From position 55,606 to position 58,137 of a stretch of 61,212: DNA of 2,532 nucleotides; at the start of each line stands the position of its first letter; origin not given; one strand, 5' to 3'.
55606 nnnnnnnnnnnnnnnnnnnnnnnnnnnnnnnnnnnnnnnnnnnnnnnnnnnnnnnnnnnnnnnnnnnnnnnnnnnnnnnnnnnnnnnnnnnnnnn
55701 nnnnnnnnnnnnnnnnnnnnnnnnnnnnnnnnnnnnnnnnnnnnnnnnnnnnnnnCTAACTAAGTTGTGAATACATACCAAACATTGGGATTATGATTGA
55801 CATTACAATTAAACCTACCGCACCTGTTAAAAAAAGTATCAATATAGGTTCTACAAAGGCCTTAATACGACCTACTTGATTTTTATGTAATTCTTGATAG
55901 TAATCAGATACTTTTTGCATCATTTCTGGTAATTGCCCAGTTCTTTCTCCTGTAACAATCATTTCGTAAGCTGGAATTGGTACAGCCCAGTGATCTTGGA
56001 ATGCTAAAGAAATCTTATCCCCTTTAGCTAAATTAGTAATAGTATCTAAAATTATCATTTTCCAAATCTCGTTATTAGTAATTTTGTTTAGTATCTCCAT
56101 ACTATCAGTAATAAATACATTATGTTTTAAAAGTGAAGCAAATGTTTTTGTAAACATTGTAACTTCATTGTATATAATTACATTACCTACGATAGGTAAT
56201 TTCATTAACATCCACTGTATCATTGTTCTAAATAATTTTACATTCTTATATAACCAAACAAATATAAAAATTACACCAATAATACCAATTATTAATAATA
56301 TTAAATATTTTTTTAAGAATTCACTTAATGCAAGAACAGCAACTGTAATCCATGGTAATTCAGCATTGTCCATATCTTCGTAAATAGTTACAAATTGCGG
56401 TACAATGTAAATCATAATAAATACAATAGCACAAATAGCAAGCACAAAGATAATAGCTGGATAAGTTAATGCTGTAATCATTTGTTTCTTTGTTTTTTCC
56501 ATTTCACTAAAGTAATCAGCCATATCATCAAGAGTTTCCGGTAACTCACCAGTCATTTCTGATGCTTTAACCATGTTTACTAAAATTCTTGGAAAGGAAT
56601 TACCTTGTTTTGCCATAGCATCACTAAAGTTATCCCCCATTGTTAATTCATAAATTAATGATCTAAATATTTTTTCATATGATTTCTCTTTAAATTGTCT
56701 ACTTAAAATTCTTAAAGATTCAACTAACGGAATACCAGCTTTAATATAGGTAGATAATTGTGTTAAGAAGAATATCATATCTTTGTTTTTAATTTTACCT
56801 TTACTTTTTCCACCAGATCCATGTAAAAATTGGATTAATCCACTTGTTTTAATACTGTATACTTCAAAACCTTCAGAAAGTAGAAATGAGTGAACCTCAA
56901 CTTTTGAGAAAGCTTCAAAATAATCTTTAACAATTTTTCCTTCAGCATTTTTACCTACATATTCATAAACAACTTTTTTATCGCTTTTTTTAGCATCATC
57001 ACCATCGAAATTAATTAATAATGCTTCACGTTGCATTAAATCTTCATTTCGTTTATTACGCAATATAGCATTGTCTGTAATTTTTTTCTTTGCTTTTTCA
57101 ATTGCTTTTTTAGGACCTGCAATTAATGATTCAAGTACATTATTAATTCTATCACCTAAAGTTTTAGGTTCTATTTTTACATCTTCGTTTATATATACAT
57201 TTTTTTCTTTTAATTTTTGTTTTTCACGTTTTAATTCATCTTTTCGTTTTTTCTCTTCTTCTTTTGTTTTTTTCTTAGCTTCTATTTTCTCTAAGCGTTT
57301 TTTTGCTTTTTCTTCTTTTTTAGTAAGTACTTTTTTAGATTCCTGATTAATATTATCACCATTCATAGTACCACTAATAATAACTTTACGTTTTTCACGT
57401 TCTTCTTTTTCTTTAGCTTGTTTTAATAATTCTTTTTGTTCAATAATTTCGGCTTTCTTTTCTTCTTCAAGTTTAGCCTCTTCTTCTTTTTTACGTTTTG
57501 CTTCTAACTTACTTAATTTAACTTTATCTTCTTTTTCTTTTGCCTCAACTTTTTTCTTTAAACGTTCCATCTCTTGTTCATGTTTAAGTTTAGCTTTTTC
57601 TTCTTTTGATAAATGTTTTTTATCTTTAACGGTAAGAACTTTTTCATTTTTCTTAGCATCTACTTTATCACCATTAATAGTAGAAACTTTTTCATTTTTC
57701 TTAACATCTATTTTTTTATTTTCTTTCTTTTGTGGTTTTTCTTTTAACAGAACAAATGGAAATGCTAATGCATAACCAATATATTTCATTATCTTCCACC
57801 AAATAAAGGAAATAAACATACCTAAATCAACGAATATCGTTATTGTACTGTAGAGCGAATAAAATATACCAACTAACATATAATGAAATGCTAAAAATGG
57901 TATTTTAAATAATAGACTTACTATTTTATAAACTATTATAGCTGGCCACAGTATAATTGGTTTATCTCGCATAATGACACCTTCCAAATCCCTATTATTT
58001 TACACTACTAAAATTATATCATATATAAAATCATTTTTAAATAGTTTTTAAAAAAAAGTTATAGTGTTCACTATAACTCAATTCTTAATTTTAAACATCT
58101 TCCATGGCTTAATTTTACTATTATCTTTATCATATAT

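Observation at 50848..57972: Atypical type IV filament locus: giant adhesin-like pilins only, extended PilC, ComGA-sized PilB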

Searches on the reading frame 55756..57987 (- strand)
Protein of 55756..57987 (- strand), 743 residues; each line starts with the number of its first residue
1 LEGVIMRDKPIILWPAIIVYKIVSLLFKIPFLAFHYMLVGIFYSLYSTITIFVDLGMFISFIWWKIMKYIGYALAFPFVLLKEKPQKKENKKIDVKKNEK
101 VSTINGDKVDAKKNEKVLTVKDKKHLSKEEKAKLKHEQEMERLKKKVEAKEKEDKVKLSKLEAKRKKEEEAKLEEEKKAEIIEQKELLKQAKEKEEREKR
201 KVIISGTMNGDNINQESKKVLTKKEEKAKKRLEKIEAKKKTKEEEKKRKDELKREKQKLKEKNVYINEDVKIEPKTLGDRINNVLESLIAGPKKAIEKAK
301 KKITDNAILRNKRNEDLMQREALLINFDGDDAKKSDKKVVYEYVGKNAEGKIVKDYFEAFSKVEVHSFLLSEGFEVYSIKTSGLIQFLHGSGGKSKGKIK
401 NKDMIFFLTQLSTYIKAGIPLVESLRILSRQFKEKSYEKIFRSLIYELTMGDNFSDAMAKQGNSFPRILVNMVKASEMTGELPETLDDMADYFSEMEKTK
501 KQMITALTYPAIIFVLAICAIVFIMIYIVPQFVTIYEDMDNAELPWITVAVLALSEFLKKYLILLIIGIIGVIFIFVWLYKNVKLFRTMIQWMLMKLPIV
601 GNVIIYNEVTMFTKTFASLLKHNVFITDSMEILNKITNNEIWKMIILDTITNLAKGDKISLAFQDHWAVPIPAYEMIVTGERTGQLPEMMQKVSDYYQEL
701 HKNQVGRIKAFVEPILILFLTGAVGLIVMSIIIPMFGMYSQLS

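Call 4: search_protein_families(library=pfam, proteins=[window:55756-57987:-], max_evalue=0.01)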
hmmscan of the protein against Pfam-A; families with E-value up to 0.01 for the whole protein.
window:55756-57987:- (743 aa): 1 family
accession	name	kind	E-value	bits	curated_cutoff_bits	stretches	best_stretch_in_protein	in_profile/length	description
PF00482.28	T2SSF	-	1.1e-50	171.3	25.2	2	407-530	1-125/125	Type II secretion system (T2SS), protein F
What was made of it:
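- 55756..57987 (-): Platform protein (PilC/GspF class), 743 aa (738 aa from the ATG at 57972). The canonical part is residues 341-743 (nt 55756-56967). The N-terminal extension is residues 1-340 (nt 56968-57987). The extension has a hydrophobic block at about residues 9-85 (nt 57733-57963), then a Lys/Glu-rich stretch, then a conserved juxta-PilC segment. Pfam T2SSF x2 (call 4).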

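Call 8: search_protein_families(library=ncbifam, proteins=[window:55756-57987:-], max_evalue=0.01)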
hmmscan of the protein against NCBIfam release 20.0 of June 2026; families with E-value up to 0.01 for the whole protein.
window:55756-57987:- (743 aa): 8 families
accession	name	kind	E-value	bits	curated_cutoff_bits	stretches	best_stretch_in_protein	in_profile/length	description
TIGR02120.1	GspF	equivalog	3.1e-83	280.2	424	1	341-739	1-398/401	type II secretion system inner membrane protein GspF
NF052607.1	T4PiliAsmPilCThrm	equivalog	8.3e-75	252.4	700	1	340-743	3-405/406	type IV pilus assembly protein PilC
NF007861.0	PRK10573.1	equivalog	1.5e-63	215.3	401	1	337-738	3-394/401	protein transport protein HofC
NF052606.1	T4PiliAsmPilCMyx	equivalog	5.6e-62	209.9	700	1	331-740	12-416/419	type IV pilus assembly protein PilC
NF047826.1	T3SSXpsF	equivalog_domain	1.1e-57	195.7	650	1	340-739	3-401/405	type II secretion system protein XpsF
NF041012.2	T4P_ComGB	equivalog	6.2e-41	140.8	240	1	403-738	2-330/332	competence type IV pilus assembly protein ComGB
NF047418.1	teichoic_AuxB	equivalog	4.7e-08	32.4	300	1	16-257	87-324/345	lipoteichoic acid stability factor AuxB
NF003958.0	PRK05454.2-1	equivalog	0.0028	15.9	419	1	14-199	519-693/704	glucans biosynthesis glucosyltransferase MdoH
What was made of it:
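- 55756..57987 (-): The full-length GspF model matches 341-739 (call 8).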

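Call 45: search_protein_representatives(protein=window:55756-57987:-)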
Query: 743 residues. Proteins with E-value up to 0.001 (for the whole library): 37364; up to 1e-10: 23897; up to 1e-30: 5655. The best 150 are listed.
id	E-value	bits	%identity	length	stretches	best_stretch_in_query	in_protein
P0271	4.8e-232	788.7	67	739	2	244-743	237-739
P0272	9.5e-211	718.3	51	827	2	217-741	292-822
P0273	2.0e-194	664.3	54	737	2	208-742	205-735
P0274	1.1e-192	658.6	56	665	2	227-741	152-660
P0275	1.4e-183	628.5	54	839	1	129-743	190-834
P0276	6.1e-183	626.4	55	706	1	107-741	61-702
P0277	6.6e-183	626.3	53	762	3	226-741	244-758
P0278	2.3e-177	608.0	51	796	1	107-743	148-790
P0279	1.5e-169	582.2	47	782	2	217-742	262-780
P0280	3.0e-166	571.2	47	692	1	61-741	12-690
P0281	6.3e-165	566.8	61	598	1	45-561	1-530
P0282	7.4e-165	566.6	56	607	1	307-743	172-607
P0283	6.9e-161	553.5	54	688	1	274-741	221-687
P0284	3.3e-159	547.9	56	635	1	292-742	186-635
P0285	2.4e-156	538.5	51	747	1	267-742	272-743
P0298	9.0e-126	437.5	53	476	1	336-742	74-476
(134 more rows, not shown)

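Call 47: find_encoding_contigs(protein=P0298, flank=8000, max_places=2)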
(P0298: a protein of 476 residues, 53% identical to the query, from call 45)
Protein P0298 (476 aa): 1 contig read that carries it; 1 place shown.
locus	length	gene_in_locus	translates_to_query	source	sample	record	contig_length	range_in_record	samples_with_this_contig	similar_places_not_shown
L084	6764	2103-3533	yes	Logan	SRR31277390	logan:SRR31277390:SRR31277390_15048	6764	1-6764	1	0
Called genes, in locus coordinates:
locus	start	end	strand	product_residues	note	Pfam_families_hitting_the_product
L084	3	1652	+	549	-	?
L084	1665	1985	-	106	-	PF14181:YqfQ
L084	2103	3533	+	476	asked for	PF00482:T2SSF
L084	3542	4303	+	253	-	PF06750:A24_N_bact, PF01478:Peptidase_A24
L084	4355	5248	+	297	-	PF01695:IstB_IS21 (weak)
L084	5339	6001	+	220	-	-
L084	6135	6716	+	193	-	PF05198:IF3_N, PF00707:IF3_C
